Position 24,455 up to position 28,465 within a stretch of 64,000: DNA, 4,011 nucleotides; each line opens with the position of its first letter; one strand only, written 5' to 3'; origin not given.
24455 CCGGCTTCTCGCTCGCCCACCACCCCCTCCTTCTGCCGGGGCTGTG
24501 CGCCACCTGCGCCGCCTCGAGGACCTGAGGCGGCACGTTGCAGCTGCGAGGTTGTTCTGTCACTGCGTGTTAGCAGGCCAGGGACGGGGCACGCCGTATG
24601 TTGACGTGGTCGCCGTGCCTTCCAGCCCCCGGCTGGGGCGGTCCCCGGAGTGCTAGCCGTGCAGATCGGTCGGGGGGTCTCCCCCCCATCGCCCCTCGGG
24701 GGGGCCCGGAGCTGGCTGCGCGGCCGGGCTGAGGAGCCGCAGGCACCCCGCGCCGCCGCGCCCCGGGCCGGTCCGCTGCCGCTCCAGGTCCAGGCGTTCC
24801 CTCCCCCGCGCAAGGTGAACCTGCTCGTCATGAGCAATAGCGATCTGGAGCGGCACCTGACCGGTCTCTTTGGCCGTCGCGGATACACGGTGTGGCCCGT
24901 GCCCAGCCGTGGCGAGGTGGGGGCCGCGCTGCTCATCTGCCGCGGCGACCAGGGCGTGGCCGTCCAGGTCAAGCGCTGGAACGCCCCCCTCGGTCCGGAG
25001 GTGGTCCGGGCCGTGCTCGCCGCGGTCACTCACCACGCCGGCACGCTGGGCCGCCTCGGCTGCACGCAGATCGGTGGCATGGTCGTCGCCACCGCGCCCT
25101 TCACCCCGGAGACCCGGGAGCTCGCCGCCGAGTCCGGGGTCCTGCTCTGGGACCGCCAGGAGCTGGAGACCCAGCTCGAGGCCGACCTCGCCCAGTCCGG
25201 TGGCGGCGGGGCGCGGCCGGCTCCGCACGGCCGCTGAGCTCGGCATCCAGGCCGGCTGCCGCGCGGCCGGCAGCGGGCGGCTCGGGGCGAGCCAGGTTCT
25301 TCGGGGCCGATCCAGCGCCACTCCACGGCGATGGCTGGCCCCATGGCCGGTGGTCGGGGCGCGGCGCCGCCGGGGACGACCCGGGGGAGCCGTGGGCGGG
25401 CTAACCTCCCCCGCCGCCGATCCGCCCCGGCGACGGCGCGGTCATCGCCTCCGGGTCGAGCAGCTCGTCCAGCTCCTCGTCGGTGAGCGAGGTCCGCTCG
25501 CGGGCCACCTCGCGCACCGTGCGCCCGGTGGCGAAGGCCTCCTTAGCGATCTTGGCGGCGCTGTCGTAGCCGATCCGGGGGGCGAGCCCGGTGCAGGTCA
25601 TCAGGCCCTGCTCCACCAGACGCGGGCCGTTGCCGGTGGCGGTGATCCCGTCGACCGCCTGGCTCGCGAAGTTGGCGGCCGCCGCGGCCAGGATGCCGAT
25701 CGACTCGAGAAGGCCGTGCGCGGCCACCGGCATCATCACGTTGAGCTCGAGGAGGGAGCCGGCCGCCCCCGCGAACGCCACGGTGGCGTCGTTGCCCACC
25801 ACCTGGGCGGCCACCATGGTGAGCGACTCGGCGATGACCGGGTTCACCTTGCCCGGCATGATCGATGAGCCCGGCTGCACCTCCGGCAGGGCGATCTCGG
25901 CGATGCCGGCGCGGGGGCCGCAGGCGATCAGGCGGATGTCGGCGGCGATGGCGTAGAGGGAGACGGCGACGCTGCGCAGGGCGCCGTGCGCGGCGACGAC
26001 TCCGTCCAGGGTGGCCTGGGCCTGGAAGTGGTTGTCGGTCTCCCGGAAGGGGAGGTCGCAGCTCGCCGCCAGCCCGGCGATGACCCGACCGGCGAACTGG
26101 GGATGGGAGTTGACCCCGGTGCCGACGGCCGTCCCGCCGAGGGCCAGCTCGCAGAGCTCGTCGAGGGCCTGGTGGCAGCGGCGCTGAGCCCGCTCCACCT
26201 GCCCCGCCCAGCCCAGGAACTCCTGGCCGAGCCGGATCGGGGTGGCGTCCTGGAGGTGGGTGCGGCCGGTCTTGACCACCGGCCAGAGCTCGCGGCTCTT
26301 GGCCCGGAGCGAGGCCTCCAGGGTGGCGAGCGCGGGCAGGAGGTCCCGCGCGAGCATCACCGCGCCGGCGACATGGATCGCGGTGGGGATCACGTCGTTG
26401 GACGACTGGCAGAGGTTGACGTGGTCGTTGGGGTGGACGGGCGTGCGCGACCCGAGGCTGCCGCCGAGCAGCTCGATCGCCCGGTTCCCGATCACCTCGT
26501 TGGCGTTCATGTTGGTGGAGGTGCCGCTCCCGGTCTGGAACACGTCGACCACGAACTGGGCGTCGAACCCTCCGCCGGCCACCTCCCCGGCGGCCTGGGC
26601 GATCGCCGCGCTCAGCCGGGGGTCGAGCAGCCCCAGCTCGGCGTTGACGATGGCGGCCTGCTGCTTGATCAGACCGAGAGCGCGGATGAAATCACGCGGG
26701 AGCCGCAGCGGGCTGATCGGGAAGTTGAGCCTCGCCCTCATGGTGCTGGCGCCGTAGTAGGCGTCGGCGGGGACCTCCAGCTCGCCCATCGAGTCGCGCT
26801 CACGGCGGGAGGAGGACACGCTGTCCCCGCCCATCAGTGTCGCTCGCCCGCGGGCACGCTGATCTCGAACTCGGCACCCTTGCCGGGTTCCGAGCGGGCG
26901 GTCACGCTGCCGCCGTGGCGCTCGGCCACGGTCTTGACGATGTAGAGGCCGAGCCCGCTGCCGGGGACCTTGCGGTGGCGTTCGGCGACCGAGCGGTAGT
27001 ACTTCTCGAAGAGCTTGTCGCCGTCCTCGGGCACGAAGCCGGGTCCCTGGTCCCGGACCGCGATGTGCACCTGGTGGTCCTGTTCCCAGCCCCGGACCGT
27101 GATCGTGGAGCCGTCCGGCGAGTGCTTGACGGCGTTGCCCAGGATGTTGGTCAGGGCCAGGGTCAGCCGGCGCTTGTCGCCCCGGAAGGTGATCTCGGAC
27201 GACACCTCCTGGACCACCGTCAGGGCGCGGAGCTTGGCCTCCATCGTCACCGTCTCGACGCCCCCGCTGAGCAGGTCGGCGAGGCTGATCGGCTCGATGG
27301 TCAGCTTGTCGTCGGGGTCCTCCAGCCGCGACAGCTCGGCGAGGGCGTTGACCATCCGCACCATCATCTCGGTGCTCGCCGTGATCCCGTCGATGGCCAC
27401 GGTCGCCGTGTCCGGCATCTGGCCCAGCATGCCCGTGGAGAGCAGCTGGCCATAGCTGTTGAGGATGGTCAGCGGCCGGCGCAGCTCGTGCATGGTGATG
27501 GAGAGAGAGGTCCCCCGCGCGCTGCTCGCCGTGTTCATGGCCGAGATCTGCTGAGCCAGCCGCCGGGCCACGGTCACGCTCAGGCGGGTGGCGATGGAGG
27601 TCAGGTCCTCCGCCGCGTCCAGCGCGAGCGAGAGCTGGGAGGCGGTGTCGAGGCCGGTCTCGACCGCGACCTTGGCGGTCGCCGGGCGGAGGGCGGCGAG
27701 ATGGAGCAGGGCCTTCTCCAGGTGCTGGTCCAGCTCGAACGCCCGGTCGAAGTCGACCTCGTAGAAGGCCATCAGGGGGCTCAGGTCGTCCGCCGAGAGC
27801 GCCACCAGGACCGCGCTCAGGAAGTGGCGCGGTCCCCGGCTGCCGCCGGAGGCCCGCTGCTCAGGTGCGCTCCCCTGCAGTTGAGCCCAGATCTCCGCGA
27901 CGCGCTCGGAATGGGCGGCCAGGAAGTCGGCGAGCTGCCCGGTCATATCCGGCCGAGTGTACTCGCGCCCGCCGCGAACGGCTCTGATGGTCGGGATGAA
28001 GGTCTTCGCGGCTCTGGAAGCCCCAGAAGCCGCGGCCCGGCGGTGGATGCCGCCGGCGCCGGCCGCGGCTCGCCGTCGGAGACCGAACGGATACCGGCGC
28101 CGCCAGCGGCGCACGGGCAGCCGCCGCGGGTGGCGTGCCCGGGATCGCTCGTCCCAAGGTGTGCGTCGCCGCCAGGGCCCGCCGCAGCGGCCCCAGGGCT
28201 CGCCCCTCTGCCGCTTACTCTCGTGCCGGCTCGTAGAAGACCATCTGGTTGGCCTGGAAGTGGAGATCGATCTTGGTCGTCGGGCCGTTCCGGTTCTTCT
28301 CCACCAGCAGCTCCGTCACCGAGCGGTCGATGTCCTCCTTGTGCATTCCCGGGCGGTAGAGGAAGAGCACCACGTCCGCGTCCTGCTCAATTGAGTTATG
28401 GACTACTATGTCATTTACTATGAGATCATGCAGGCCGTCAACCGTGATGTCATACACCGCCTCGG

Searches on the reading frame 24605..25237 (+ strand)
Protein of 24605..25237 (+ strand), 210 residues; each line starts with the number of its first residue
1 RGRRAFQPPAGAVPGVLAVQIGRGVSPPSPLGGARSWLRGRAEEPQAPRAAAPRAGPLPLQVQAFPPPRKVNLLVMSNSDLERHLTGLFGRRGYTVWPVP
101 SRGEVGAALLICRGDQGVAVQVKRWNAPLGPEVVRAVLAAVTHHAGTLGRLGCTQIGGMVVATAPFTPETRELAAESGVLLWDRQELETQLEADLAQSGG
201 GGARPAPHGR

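Call 60: search_protein_families(library=pfam, proteins=[window:24605-25237:+], max_evalue=0.00001)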
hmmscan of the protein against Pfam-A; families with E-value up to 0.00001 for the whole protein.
window:24605-25237:+ (210 aa): 1 family
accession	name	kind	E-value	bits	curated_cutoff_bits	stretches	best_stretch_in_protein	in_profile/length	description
PF04471.18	Mrr_cat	-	3.5e-15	56.6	21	1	75-188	3-112/115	Restriction endonuclease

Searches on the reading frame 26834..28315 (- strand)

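Call 60: search_protein_families(library=pfam, proteins=[window:26834-28315:-], max_evalue=0.00001)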
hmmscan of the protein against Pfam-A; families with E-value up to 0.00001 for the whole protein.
window:26834-28315:- (493 aa): 3 families
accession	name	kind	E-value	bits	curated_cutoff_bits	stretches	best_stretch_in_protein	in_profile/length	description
PF02518.31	HATPase_c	-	1.5e-29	103.1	26.4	1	379-489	1-109/111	Histidine kinase-, DNA gyrase B-, and HSP90-like ATPase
PF13581.12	HATPase_c_2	-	2.2e-08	34.6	27.4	1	364-467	11-112/127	Histidine kinase-like ATPase domain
PF00512.31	HisKA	-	1.2e-07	32.1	26.9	1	268-333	3-65/66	His Kinase A (phospho-acceptor) domain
